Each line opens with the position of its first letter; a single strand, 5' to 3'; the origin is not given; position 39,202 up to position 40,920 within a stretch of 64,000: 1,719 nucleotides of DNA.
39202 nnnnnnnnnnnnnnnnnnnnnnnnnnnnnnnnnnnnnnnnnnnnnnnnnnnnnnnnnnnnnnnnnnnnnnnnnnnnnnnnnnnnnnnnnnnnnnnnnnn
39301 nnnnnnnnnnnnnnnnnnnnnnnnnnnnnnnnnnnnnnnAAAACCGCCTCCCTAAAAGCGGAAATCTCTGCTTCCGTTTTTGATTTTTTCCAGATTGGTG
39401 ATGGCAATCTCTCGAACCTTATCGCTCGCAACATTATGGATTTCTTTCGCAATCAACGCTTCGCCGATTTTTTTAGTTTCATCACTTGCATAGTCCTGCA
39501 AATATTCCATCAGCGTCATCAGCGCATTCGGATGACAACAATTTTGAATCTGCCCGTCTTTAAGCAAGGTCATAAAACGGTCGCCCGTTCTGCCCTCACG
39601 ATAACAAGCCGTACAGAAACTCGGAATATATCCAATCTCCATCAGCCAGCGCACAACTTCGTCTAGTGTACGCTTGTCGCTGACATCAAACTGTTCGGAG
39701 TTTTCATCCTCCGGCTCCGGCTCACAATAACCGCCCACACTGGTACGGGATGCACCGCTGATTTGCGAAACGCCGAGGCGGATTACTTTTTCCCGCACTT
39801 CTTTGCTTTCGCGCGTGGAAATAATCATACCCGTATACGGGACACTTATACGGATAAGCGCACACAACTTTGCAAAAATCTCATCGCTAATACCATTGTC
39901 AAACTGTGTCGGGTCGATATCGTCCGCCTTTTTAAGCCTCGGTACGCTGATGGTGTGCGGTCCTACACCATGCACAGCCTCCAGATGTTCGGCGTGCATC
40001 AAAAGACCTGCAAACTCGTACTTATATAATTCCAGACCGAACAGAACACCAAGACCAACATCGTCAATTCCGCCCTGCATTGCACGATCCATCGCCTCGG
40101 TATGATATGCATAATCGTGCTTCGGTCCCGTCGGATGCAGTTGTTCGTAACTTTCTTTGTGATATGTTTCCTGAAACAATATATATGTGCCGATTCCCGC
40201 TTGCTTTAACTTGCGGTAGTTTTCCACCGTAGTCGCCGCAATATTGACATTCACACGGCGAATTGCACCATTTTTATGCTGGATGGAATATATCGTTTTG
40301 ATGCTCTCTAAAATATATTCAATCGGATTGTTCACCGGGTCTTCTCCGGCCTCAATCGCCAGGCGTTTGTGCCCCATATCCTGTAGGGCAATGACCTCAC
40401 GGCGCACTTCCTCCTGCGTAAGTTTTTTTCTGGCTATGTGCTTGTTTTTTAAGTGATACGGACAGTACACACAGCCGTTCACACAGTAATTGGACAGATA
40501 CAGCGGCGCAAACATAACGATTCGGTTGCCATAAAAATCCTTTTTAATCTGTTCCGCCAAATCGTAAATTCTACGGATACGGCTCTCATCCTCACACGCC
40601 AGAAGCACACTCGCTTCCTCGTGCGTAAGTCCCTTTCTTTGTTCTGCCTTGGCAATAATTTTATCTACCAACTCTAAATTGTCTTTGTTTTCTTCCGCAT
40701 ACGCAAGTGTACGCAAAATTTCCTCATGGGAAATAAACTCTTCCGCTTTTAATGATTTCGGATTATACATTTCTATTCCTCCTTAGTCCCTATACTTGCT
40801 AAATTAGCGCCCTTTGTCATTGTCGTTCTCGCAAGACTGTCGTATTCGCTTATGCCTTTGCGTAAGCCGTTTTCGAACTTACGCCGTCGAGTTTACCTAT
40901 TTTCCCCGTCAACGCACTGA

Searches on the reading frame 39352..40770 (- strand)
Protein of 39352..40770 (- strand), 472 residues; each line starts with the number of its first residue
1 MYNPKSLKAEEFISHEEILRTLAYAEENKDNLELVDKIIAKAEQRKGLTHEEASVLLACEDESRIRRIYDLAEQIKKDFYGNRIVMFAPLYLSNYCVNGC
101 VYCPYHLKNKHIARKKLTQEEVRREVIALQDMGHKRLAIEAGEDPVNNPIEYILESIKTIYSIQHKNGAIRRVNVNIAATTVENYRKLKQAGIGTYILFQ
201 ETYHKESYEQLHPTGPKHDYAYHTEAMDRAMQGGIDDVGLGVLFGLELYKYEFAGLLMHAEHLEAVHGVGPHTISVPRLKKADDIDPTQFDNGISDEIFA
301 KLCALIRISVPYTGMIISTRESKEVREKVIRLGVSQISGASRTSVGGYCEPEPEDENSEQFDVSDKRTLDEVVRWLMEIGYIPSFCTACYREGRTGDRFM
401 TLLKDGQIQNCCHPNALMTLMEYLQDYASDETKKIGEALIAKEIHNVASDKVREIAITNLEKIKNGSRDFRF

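Call 31: search_protein_families(library=pfam, proteins=[window:39352-40770:-], max_evalue=0.00001)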
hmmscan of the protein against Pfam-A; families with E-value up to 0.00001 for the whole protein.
window:39352-40770:- (472 aa): 2 families
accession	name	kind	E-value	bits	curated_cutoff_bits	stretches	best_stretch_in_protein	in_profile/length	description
PF06968.18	BATS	-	2.1e-17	63.5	22.2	1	275-381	1-87/88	Biotin and Thiamin Synthesis associated domain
PF04055.27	Radical_SAM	-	3.6e-16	60.2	29.5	1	92-242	3-148/166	Radical SAM superfamily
